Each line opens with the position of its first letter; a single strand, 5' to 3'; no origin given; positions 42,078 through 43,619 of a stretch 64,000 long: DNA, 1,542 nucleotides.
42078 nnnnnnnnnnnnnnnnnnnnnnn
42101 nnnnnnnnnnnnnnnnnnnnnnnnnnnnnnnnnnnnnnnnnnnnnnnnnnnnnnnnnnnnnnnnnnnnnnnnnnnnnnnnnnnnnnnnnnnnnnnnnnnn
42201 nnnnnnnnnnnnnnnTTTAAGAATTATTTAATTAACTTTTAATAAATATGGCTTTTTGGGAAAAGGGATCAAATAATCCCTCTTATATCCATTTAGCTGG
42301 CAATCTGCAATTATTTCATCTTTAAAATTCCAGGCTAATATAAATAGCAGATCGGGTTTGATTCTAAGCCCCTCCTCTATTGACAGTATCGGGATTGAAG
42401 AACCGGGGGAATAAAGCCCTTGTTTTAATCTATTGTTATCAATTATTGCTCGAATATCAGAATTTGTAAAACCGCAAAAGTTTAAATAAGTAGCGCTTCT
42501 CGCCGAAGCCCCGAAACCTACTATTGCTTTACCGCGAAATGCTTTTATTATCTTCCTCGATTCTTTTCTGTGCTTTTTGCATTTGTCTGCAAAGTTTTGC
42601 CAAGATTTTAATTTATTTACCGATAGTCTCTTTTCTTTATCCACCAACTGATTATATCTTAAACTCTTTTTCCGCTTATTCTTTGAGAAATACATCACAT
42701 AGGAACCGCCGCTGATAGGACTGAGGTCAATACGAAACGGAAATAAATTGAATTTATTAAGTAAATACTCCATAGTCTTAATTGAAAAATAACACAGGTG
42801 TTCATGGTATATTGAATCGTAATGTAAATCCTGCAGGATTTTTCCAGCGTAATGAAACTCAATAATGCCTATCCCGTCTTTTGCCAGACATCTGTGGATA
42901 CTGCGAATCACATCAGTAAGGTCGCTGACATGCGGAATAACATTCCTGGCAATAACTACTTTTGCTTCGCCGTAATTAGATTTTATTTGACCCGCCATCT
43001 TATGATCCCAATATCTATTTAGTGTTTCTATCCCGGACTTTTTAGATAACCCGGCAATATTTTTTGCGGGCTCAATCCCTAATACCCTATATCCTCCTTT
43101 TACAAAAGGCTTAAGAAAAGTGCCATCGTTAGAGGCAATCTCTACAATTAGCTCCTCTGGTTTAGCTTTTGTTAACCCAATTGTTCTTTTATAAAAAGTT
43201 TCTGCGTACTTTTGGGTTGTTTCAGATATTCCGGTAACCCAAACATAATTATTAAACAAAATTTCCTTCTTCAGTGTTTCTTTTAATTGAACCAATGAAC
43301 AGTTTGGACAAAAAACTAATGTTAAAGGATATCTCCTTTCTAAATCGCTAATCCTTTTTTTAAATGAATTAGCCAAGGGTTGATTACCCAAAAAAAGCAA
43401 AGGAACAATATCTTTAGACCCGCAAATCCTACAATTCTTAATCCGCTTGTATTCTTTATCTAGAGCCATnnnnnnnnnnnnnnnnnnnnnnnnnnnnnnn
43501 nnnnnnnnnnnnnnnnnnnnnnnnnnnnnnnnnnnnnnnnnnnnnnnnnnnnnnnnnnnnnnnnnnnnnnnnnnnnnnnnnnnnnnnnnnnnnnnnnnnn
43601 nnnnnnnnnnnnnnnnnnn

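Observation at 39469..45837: Nucleotide-heptose module with deoxysugar-style tailoring: C-methyltransferase, aminotransferase and RmlC-like cupin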

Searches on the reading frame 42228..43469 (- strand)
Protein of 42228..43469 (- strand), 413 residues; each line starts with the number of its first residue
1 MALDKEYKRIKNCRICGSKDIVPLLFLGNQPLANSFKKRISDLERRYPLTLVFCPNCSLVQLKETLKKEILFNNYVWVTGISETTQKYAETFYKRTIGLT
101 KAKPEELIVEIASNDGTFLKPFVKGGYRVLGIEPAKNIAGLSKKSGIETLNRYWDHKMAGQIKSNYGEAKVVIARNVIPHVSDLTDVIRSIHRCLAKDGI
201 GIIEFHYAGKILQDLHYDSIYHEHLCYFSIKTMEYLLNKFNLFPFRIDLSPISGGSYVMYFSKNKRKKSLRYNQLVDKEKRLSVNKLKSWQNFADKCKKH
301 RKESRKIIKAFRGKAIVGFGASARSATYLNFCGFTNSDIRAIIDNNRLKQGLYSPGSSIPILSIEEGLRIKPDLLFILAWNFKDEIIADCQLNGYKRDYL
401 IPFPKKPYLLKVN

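Call 4: search_protein_families(library=pfam, proteins=[window:42228-43469:-])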
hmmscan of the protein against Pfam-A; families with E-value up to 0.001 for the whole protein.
window:42228-43469:- (413 aa): 6 families
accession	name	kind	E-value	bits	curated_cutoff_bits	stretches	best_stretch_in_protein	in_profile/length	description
PF08484.17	Methyltransf_14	-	3.3e-35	121.7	23.5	1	251-390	1-145/160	C-methyltransferase C-terminal domain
PF08421.16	Methyltransf_13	-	5.2e-19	68.6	31.3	1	13-72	1-62/62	Putative zinc binding domain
PF13489.12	Methyltransf_23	-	6.6e-14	52.4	27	1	101-242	19-159/164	Methyltransferase domain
PF08241.18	Methyltransf_11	-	2e-05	25.6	21.2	1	110-202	2-94/95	Methyltransferase domain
PF08242.18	Methyltransf_12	-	9.3e-05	23.5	30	1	109-200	1-97/98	Methyltransferase domain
PF13649.12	Methyltransf_25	-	0.00075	20.6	27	0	108-199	1-97/97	Methyltransferase domain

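Call 5: search_protein_families(library=ncbifam, proteins=[window:42228-43469:-], max_evalue=0.00001)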
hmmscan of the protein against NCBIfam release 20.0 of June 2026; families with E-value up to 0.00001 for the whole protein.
window:42228-43469:- (413 aa): 0 families

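Call 20: search_solved_structures(query=window:42228-43469:-, max_evalue=0.00001)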
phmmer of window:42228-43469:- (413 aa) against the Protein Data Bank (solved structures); distinct sequences matched with E-value up to 0.00001: 10.
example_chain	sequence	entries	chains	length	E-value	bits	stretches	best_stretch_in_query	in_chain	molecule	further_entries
4rv9_A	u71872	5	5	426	1.8e-62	214.8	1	9-389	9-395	D-mycarose 3-C-methyltransferase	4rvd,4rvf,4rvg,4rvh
3ndi_A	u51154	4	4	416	9.9e-51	176.1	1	12-390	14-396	Methyltransferase | TcaB9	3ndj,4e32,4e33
4e31_A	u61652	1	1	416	1.9e-50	175.2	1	12-390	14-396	TcaB9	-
4e2y_A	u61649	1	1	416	2.6e-50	174.8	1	12-390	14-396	TcaB9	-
4e2x_A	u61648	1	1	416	3.6e-50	174.3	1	12-390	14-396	TcaB9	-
4e2w_A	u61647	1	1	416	9.2e-50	173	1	12-390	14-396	TcaB9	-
4e2z_A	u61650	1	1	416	9.3e-50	172.9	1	12-390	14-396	TcaB9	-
4e30_A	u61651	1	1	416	2.4e-49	171.6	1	12-390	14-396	TcaB9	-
5t64_A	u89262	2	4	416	1.2e-46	162.7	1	12-390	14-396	Sugar 3-C-methyl transferase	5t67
5t6b_A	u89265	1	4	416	4.1e-46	160.9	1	12-390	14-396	Sugar 3-C-methyl transferase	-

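Call 61: find_homologous_proteins(query=window:42228-43469:-, max_evalue=1e-60)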
Query window:42228-43469:- (413 aa): 5887 proteins with E <= 1e-60 among 8000 candidates; the best 120 are listed.
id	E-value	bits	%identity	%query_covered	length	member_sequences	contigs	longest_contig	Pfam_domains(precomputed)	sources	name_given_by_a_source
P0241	3.9e-279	943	100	100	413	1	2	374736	PF13489.13,PF08421.17,PF08484.18,PF08241.19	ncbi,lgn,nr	ncbi:MAG: class I SAM-dependent methyltransferase [Candidatus Omnitrophica bacterium]|nr:class I SAM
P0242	6.5e-207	705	74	100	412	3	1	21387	PF13489.13,PF08421.17,PF08484.18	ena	-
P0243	8.4e-199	679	70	100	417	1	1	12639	PF13489.13,PF08421.17,PF08484.18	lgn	-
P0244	6.9e-193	659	68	99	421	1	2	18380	PF13489.13,PF08421.17,PF08484.18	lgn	-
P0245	9.5e-188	642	67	99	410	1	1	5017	PF13489.13,PF08421.17,PF08484.18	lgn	-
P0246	2.2e-181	621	65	99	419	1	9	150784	PF13489.13,PF08421.17,PF08484.18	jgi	-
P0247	4.1e-179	614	63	98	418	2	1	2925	PF13489.13,PF08421.17,PF08484.18,PF08242.19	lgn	-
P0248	6.2e-179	613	62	100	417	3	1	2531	PF13489.13,PF08421.17,PF08484.18,PF08241.19,PF08242.19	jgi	jgi:SAM-dependent methyltransferase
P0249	3.6e-178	611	62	100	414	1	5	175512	PF13489.13,PF08421.17,PF08484.18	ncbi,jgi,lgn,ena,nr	ncbi:class I SAM-dependent methyltransferase [bacterium]|nr:class I SAM-dependent methyltransferase 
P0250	9.4e-178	609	64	99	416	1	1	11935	PF13489.13,PF08421.17,PF08484.18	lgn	-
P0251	1.2e-176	606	61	98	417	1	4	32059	PF13489.13,PF08421.17,PF08484.18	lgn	-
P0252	4.1e-176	604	62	100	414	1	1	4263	PF13489.13,PF08421.17,PF08484.18,PF08241.19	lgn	-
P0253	1.9e-174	598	61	98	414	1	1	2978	PF13489.13,PF08421.17,PF08484.18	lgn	-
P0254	2.3e-173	595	62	98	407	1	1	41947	PF13489.13,PF08421.17,PF08484.18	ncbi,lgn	-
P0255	1.5e-171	589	61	100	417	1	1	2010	PF13489.13,PF08421.17,PF08484.18,PF08241.19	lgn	-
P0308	4.0e-157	541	56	99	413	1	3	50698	PF13489.13,PF08421.17,PF08484.18,PF08242.19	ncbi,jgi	ncbi:MAG: class I SAM-dependent methyltransferase [Promethearchaeota archaeon]|jgi:hypothetical prot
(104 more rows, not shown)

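Call 62: find_encoding_contigs(protein=P0246, flank=8000, max_places=1)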
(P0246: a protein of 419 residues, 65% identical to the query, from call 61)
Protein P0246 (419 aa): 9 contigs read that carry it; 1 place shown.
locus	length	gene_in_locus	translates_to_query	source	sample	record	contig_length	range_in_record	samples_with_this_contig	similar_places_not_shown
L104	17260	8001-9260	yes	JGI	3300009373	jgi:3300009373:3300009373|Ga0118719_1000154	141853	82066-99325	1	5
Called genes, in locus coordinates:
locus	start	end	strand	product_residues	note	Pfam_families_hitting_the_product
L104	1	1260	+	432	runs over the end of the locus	-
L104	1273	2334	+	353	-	PF03102:NeuB, PF08666:SAF (weak)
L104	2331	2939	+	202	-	PF17836:PglD_N, PF00132:Hexapep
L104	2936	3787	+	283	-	PF01261:AP_endonuc_2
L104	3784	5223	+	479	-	PF00571:CBS (weak), PF01041:DegT_DnrJ_EryC1, PF00155:Aminotran_1_2 (faint), PF01053:Cys_Met_Meta_PP (weak)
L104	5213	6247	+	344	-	PF03102:NeuB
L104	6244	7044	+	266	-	PF02348:CTP_transf_3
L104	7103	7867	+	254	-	PF00483:NTP_transferase, PF12804:NTP_transf_3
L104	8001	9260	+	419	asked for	PF08421:Methyltransf_13, PF13489:Methyltransf_23, PF08484:Methyltransf_14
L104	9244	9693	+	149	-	PF00908:dTDP_sugar_isom, PF05523:FdtA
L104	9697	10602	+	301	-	PF01073:3Beta_HSD (faint), PF01370:Epimerase, PF16363:GDP_Man_Dehyd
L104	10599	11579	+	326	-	PF00288:GHMP_kinases_N, PF08544:GHMP_kinases_C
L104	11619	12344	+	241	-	PF04989:RMNT_CmcI, PF13578:Methyltransf_24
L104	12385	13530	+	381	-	PF13489:Methyltransf_23, PF13847:Methyltransf_31 (faint), PF08484:Methyltransf_14 (weak)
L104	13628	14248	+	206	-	PF13580:SIS_2, PF01380:SIS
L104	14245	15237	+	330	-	PF01073:3Beta_HSD, PF01370:Epimerase, PF02719:Polysacc_synt_2, PF04321:RmlD_sub_bind, PF16363:GDP_Man_Dehyd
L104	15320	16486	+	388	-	PF00919:UPF0004, PF04055:Radical_SAM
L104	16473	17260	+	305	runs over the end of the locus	PF04055:Radical_SAM, PF13186:SPASM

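Call 63: find_encoding_contigs(protein=P0249, flank=8000, max_places=1)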
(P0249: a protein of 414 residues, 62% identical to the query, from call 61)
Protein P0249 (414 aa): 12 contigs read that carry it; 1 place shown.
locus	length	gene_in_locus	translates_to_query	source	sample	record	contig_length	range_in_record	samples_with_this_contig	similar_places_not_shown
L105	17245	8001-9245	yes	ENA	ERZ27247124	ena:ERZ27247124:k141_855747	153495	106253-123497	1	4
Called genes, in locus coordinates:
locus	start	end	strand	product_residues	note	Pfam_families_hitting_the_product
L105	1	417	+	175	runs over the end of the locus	PF12802:MarR_2 (weak)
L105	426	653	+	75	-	-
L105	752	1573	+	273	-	PF00534:Glycos_transf_1, PF13692:Glyco_trans_1_4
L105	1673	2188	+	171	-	PF00908:dTDP_sugar_isom, PF05523:FdtA (weak), PF14667:Polysacc_synt_C (weak)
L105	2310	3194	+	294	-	PF01370:Epimerase, PF04321:RmlD_sub_bind, PF02719:Polysacc_synt_2 (weak), PF16363:GDP_Man_Dehyd, PF07993:NAD_binding_4 (weak)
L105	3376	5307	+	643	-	PF00733:Asn_synthase (faint)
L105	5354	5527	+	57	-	PF25084:LbH_EIF2B, PF25087:GMPPB_C (faint), PF00132:Hexapep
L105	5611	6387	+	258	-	PF00483:NTP_transferase, PF12804:NTP_transf_3 (weak)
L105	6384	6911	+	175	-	PF13580:SIS_2, PF01380:SIS (weak)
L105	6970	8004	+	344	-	PF01073:3Beta_HSD, PF01370:Epimerase, PF02719:Polysacc_synt_2 (weak), PF04321:RmlD_sub_bind, PF05368:NmrA (faint), PF13460:NAD_binding_10 (weak), PF16363:GDP_Man_Dehyd, PF07993:NAD_binding_4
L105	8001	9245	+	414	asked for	PF08421:Methyltransf_13, PF13489:Methyltransf_23, PF08484:Methyltransf_14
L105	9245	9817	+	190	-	PF00908:dTDP_sugar_isom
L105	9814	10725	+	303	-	PF01370:Epimerase, PF05368:NmrA (faint), PF16363:GDP_Man_Dehyd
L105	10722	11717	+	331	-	PF00288:GHMP_kinases_N, PF08544:GHMP_kinases_C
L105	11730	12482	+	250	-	PF04989:RMNT_CmcI, PF13578:Methyltransf_24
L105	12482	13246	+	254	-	PF00106:adh_short, PF01370:Epimerase (weak), PF08659:KR, PF13561:adh_short_C2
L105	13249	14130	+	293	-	PF01073:3Beta_HSD, PF01370:Epimerase, PF02719:Polysacc_synt_2, PF04321:RmlD_sub_bind, PF16363:GDP_Man_Dehyd, PF07993:NAD_binding_4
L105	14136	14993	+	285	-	PF13489:Methyltransf_23, PF08241:Methyltransf_11 (weak), PF08242:Methyltransf_12 (weak)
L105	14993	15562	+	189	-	PF00908:dTDP_sugar_isom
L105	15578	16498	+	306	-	PF00676:E1_dh, PF13292:DXP_synthase_N (weak), PF02775:TPP_enzyme_C (faint)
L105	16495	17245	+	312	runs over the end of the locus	-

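Call 64: find_encoding_contigs(protein=P0308, flank=8000, max_places=1)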
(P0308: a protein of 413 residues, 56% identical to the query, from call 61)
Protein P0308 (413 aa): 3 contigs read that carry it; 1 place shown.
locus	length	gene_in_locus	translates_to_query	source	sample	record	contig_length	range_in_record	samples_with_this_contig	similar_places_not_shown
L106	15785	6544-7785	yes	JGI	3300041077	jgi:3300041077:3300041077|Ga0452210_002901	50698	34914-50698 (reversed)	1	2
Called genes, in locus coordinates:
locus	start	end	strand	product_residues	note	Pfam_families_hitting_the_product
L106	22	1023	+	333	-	PF25084:LbH_EIF2B (weak), PF00132:Hexapep, PF25087:GMPPB_C, PF00132:Hexapep (weak), PF14602:Hexapep_2 (weak), PF00132:Hexapep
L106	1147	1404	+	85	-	-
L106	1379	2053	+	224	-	PF09970:DUF2204 (weak), PF08843:AbiEii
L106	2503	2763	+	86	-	PF02350:Epimerase_2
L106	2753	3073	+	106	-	PF02350:Epimerase_2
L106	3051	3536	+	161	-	PF02350:Epimerase_2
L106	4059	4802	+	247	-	PF00483:NTP_transferase, PF12804:NTP_transf_3 (faint)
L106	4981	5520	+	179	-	PF13580:SIS_2, PF01380:SIS (weak)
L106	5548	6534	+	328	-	PF01073:3Beta_HSD, PF01370:Epimerase, PF04321:RmlD_sub_bind, PF16363:GDP_Man_Dehyd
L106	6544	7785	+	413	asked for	PF08421:Methyltransf_13, PF13489:Methyltransf_23, PF08242:Methyltransf_12 (weak), PF08484:Methyltransf_14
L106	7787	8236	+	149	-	PF00908:dTDP_sugar_isom (weak)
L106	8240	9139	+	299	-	PF01073:3Beta_HSD, PF01370:Epimerase, PF04321:RmlD_sub_bind, PF05368:NmrA (weak), PF13460:NAD_binding_10 (faint), PF16363:GDP_Man_Dehyd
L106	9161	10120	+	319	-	PF00288:GHMP_kinases_N, PF08544:GHMP_kinases_C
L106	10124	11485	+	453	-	PF02310:B12-binding, PF04055:Radical_SAM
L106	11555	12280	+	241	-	PF04989:RMNT_CmcI, PF13578:Methyltransf_24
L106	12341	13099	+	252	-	PF00106:adh_short, PF13561:adh_short_C2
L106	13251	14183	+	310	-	PF04055:Radical_SAM, PF13186:SPASM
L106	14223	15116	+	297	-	PF01073:3Beta_HSD, PF01370:Epimerase, PF04321:RmlD_sub_bind, PF16363:GDP_Man_Dehyd, PF02719:Polysacc_synt_2, PF07993:NAD_binding_4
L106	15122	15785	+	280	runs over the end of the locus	PF13489:Methyltransf_23, PF08242:Methyltransf_12 (weak)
